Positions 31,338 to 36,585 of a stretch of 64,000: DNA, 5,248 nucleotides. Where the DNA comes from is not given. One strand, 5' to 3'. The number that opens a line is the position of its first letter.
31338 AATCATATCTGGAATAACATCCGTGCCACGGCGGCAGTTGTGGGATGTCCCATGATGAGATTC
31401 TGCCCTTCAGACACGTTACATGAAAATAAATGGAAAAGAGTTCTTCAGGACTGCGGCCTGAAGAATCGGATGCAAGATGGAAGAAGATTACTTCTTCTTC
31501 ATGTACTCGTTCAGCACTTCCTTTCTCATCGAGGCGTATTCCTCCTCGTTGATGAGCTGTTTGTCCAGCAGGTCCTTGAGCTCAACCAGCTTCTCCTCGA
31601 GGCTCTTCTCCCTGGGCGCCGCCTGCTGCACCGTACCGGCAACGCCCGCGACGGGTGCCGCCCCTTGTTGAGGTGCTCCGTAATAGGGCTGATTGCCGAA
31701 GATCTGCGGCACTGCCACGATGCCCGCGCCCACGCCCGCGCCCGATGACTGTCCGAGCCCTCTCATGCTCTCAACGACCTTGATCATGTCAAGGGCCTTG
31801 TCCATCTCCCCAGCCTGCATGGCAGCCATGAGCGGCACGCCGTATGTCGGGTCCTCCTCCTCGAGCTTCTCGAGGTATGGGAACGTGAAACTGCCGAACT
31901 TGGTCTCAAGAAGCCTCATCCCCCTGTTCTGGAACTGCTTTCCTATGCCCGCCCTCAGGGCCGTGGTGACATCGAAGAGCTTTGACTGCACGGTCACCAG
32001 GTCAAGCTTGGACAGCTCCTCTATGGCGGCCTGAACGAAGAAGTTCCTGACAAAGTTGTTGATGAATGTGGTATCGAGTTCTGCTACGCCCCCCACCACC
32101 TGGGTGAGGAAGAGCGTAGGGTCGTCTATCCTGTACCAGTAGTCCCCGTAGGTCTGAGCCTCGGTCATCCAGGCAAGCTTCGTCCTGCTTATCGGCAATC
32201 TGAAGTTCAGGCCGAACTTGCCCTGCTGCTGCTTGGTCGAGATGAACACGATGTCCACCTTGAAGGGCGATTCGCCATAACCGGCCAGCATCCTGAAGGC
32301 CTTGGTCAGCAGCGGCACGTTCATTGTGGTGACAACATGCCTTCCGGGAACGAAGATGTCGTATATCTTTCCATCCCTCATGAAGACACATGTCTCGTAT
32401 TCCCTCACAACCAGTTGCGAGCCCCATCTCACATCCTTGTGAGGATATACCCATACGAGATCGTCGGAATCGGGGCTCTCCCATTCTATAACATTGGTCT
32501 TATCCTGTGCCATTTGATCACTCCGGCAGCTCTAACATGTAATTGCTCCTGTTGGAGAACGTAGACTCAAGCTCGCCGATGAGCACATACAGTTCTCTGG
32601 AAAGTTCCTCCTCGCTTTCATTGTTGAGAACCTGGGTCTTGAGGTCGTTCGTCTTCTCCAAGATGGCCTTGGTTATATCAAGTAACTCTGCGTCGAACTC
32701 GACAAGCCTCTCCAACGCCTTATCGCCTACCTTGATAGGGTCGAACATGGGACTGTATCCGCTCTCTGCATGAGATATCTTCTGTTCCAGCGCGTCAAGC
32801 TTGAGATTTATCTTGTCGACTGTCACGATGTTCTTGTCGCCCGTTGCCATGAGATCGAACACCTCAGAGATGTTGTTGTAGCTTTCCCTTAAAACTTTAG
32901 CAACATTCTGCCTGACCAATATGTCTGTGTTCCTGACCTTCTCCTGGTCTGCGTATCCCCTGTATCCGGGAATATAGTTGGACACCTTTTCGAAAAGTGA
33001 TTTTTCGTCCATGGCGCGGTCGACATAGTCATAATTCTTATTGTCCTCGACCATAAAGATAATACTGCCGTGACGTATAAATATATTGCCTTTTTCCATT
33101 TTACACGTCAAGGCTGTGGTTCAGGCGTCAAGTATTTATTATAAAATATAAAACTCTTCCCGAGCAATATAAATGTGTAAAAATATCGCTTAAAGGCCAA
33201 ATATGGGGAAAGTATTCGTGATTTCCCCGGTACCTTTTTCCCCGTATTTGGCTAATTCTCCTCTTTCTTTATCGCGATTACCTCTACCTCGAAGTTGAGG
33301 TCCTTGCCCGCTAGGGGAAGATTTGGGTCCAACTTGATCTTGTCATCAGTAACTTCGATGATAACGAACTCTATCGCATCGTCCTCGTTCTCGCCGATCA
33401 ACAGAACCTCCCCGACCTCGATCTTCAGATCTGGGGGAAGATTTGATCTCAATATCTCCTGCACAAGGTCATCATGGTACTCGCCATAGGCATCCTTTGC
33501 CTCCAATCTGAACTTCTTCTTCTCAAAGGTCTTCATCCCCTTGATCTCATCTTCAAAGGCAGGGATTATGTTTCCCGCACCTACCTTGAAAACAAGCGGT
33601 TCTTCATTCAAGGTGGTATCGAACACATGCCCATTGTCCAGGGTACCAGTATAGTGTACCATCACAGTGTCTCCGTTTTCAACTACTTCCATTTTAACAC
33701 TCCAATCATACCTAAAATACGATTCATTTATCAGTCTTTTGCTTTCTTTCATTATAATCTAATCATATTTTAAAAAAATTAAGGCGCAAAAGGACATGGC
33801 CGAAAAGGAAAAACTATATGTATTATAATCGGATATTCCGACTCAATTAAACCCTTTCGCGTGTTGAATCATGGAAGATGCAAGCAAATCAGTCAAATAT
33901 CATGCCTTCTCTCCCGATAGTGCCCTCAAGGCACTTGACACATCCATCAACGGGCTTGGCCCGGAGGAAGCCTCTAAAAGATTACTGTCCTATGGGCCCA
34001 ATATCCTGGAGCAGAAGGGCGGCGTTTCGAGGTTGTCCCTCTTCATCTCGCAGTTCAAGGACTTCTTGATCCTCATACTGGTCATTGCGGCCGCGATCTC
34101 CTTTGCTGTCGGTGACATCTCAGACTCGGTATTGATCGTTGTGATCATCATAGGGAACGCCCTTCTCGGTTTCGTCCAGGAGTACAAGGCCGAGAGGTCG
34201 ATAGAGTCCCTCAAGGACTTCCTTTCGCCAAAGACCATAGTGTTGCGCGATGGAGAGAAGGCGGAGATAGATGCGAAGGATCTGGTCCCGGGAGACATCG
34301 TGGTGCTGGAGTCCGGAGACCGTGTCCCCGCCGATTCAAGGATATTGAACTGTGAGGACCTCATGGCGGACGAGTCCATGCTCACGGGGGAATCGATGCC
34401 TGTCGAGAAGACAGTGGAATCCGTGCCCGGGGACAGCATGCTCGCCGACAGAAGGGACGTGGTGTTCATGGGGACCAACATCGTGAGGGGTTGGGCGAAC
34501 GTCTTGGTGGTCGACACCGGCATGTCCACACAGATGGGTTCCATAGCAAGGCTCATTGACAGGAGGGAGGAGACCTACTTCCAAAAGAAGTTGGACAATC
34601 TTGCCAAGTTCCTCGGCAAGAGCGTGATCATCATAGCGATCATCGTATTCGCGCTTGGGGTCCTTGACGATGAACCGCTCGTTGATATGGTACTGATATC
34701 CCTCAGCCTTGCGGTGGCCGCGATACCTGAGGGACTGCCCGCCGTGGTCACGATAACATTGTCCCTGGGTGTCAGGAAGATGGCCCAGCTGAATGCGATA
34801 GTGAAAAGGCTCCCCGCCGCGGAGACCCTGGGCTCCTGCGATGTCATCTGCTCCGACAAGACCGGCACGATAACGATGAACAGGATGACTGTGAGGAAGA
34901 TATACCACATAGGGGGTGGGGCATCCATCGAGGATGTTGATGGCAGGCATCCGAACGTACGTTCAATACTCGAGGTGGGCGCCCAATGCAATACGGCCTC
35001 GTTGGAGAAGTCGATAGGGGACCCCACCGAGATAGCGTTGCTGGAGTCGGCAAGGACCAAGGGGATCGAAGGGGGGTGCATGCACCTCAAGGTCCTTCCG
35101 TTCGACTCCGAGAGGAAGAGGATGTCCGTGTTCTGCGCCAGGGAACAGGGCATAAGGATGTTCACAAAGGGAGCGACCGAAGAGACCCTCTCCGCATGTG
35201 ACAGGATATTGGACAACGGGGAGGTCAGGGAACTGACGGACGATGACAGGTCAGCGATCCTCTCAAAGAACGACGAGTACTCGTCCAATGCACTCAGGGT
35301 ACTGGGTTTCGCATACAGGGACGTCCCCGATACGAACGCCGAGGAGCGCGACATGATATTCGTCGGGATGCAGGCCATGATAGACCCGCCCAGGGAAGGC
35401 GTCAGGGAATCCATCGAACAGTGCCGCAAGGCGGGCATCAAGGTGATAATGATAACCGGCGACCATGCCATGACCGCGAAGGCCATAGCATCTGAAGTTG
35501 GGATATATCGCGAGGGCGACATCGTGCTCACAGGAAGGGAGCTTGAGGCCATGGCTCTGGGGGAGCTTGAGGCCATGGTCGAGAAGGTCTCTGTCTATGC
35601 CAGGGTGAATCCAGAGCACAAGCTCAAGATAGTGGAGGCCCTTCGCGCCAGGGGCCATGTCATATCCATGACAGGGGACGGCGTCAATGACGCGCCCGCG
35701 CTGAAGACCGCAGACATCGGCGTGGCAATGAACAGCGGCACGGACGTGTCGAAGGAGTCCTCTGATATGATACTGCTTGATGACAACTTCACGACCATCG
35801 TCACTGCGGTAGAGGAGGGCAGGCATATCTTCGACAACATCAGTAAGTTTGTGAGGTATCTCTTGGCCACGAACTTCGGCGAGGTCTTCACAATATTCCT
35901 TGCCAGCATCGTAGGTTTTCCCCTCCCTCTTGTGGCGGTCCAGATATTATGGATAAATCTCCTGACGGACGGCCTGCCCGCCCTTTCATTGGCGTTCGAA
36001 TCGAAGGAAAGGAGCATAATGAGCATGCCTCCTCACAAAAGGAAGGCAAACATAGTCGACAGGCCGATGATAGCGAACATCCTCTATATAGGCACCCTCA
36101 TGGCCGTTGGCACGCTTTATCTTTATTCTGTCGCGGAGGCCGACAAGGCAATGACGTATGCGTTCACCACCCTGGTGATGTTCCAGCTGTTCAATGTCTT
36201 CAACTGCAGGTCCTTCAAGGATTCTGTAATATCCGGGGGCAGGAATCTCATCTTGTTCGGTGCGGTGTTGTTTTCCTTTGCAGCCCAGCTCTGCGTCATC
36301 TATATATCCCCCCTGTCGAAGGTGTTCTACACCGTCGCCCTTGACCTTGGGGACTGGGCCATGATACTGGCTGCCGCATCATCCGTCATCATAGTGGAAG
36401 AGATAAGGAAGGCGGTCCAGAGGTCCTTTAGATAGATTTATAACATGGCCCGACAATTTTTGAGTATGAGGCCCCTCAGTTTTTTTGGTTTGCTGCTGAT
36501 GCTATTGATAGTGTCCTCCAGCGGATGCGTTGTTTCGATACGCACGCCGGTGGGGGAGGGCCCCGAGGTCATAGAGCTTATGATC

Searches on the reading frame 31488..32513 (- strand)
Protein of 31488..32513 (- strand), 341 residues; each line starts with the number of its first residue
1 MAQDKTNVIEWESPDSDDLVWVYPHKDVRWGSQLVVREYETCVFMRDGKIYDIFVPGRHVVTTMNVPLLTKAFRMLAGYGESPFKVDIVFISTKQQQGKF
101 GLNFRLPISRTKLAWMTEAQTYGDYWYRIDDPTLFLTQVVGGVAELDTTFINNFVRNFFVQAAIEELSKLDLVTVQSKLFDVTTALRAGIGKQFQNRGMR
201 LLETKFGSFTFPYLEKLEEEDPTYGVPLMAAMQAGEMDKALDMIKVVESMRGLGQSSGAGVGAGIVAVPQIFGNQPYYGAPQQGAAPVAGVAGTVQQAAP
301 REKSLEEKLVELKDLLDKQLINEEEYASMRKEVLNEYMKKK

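Call 51: search_protein_families(library=pfam, proteins=[window:31488-32513:-], max_evalue=0.00001)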
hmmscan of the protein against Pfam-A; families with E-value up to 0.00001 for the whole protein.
window:31488-32513:- (341 aa): 2 families
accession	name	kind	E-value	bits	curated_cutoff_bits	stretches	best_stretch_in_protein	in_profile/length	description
PF13421.11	Band_7_1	-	1.2e-25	90.9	24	1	21-208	2-192/211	SPFH domain-Band 7 family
PF01145.31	Band_7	-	1.4e-06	28.9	23.6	1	35-212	2-148/176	SPFH domain / Band 7 family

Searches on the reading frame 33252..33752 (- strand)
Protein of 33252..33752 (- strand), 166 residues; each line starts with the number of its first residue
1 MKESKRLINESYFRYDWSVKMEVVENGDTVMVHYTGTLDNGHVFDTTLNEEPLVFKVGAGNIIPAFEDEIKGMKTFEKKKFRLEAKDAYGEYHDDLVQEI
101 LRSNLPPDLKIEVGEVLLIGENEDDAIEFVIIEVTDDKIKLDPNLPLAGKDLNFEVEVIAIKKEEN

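Call 51: search_protein_families(library=pfam, proteins=[window:33252-33752:-], max_evalue=0.00001)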
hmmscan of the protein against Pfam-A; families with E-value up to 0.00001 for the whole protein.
window:33252-33752:- (166 aa): 1 family
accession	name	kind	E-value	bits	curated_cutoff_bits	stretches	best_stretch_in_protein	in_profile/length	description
PF00254.34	FKBP_C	-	4.5e-18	65.8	21.1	1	24-158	5-93/94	FKBP-type peptidyl-prolyl cis-trans isomerase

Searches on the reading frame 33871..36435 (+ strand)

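Call 51: search_protein_families(library=pfam, proteins=[window:33871-36435:+], max_evalue=0.00001)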
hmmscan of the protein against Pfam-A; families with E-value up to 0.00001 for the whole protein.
window:33871-36435:+ (854 aa): 6 families
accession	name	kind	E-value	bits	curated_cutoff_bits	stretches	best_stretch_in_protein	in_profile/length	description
PF00122.25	E1-E2_ATPase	-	3.5e-53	180.3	28.1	1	119-306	4-180/181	E1-E2 ATPase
PF00689.26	Cation_ATPase_C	-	3e-50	170.9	27.3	1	684-848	1-174/175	Cation transporting ATPase, C-terminus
PF00702.32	Hydrolase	-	2.3e-18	67.7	26.4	1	324-615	2-191/191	haloacid dehalogenase-like hydrolase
PF00690.31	Cation_ATPase_N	-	6.3e-17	61.4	20.4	1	10-77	1-69/69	Cation transporter/ATPase, N-terminus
PF13246.12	Cation_ATPase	-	5.6e-14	52.4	21.7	1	376-446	14-91/91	Cation transport ATPase (P-type)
PF08282.18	Hydrolase_3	-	4.5e-06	27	20.9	0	599-641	207-249/255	haloacid dehalogenase-like hydrolase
